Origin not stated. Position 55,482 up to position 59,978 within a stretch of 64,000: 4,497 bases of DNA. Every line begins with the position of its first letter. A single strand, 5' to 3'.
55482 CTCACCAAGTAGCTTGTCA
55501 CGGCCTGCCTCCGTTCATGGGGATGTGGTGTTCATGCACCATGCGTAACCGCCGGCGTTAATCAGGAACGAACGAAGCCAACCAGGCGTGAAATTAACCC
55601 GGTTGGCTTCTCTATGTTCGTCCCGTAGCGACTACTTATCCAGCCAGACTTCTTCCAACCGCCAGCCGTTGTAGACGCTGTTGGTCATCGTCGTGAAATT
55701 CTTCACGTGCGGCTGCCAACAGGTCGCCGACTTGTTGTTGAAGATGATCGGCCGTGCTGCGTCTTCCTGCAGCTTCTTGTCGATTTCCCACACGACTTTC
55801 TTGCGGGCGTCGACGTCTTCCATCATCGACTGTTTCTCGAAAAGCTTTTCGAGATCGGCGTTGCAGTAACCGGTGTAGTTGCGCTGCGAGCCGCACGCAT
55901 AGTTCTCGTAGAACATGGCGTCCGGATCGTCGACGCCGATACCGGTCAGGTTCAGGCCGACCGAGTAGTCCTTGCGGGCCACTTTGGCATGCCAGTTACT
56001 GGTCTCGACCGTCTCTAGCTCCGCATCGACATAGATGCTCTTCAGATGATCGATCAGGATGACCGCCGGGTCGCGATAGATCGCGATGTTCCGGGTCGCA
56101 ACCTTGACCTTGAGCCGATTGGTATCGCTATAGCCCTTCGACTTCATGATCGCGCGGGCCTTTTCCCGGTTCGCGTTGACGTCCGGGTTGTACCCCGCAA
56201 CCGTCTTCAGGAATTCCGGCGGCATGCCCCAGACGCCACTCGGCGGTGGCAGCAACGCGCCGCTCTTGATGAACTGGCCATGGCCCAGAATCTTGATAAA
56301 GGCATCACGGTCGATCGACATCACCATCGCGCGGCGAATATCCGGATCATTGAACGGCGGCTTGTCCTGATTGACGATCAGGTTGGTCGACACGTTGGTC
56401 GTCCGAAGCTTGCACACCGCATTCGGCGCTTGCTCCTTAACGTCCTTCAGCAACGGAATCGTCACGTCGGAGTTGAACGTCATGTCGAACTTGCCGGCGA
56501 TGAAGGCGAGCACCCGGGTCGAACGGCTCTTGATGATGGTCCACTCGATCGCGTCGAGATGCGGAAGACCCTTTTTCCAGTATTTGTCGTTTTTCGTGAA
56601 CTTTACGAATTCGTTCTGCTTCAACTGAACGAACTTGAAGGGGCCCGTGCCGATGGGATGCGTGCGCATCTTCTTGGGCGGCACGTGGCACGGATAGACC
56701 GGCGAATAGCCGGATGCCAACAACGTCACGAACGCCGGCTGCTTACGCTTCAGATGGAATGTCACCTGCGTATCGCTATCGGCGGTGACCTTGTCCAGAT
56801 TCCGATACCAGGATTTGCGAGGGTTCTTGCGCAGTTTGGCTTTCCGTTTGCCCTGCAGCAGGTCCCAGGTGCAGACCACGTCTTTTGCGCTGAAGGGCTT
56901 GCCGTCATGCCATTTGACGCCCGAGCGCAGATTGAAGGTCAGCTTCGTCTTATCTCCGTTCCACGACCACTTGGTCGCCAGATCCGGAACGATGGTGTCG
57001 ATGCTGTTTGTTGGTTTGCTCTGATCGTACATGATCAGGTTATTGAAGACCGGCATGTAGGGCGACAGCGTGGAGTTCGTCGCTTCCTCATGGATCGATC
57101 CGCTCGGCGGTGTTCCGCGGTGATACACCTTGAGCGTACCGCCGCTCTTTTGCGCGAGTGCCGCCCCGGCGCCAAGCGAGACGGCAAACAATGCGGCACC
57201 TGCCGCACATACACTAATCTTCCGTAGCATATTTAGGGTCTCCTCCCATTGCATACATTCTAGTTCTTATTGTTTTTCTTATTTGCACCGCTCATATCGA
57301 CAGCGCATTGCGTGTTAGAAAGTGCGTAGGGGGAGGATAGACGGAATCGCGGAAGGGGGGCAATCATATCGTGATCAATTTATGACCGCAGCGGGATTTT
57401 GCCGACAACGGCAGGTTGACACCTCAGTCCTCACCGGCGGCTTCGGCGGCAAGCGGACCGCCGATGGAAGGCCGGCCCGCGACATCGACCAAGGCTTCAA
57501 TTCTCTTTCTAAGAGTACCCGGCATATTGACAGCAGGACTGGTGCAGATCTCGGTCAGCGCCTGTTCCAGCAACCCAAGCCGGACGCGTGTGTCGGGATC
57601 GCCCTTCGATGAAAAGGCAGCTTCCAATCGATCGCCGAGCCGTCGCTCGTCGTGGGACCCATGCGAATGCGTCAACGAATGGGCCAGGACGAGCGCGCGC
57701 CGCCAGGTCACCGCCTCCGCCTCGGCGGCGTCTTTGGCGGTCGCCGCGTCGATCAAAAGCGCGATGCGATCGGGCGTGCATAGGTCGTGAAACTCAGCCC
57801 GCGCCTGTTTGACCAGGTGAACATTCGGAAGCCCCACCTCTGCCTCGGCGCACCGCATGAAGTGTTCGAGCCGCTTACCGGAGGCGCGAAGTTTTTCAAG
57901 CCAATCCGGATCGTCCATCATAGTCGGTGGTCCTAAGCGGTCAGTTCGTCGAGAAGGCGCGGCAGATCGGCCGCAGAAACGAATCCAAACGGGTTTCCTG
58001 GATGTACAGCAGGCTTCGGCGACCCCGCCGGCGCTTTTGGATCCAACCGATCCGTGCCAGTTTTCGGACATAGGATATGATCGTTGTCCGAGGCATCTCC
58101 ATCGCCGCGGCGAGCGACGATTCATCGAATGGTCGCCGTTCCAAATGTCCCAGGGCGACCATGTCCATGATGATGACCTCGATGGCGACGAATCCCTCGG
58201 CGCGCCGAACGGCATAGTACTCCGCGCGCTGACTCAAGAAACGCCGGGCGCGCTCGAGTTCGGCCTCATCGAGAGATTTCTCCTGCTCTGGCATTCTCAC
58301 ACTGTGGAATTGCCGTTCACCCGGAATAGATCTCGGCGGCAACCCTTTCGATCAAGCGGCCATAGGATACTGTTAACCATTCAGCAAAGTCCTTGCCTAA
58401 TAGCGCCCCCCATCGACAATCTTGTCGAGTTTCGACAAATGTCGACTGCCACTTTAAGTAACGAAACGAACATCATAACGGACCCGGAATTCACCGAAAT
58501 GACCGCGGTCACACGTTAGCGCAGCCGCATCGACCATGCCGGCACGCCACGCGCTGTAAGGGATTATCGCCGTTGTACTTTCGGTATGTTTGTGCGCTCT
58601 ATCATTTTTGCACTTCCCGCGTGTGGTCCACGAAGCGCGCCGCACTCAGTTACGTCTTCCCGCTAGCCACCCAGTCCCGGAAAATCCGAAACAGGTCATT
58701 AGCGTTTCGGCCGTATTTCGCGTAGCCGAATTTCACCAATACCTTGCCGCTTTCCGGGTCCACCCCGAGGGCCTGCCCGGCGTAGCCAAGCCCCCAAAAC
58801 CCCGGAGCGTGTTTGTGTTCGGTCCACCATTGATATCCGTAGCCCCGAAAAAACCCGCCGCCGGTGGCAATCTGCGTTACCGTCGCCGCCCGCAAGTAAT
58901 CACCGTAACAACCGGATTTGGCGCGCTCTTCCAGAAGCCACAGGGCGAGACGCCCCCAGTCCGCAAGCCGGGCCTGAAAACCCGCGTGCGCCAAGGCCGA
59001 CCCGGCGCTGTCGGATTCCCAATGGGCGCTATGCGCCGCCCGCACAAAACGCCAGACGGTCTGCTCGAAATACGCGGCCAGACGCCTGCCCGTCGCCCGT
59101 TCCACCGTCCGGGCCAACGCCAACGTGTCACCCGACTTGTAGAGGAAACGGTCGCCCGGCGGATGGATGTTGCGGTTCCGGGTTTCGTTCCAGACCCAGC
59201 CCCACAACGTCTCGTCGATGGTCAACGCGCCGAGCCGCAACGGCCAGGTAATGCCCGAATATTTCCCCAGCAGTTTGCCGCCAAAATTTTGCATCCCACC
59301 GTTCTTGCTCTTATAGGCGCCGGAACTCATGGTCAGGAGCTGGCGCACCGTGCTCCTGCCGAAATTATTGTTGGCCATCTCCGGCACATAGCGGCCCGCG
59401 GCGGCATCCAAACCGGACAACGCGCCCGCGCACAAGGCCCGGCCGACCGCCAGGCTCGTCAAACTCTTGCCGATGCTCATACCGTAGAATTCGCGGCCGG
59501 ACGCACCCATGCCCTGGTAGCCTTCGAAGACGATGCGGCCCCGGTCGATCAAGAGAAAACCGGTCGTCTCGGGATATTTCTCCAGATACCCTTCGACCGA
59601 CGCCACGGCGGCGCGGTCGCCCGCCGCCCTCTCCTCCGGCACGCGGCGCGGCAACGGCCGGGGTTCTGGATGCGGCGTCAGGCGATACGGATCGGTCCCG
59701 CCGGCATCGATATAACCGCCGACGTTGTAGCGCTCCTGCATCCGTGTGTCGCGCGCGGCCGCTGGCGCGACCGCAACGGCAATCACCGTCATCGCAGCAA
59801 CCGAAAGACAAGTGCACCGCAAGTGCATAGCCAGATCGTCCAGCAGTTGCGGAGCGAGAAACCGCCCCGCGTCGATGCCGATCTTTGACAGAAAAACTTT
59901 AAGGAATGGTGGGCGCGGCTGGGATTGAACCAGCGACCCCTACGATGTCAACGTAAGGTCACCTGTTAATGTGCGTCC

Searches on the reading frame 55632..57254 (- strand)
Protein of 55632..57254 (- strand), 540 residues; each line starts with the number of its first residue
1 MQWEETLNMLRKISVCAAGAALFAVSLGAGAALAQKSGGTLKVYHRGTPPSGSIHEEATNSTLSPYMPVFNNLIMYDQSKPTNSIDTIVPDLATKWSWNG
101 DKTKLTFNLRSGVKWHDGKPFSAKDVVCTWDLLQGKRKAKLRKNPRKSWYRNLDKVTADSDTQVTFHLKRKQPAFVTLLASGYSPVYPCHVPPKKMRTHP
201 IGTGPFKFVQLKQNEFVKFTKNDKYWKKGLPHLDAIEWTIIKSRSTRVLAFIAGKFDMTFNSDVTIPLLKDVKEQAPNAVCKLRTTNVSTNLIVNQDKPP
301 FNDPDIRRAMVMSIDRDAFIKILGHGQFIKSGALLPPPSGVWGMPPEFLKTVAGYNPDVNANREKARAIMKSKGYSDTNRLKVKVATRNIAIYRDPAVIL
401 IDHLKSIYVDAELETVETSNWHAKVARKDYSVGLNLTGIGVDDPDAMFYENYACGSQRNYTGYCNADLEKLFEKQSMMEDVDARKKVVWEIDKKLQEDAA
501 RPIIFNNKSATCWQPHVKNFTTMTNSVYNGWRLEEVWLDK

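Call 75: search_protein_families(library=pfam, proteins=[window:55632-57254:-], max_evalue=0.00001)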
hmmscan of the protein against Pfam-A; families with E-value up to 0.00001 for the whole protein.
window:55632-57254:- (540 aa): 1 family
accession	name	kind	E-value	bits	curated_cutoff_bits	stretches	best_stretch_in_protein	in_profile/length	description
PF00496.27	SBP_bac_5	-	1e-73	249.1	32.4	1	87-456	1-365/368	Bacterial extracellular solute-binding proteins, family 5 Middle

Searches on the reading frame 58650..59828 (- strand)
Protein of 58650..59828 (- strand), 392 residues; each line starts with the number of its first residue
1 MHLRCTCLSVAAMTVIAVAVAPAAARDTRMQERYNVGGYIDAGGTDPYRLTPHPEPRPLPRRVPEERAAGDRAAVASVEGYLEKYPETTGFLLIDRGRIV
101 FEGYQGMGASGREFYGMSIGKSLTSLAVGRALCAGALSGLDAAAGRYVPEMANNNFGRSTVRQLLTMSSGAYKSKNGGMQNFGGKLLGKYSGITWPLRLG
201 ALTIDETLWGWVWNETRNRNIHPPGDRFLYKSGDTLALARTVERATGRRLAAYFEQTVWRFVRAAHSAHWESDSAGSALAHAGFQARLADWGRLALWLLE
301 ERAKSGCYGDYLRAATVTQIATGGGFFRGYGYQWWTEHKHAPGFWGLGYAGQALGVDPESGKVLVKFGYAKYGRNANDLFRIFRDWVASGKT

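Call 75: search_protein_families(library=pfam, proteins=[window:58650-59828:-], max_evalue=0.00001)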
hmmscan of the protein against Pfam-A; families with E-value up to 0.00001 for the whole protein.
window:58650-59828:- (392 aa): 1 family
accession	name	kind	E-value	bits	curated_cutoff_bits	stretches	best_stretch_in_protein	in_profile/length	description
PF00144.29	Beta-lactamase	-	7e-21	75.2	27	1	91-366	19-306/329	Beta-lactamase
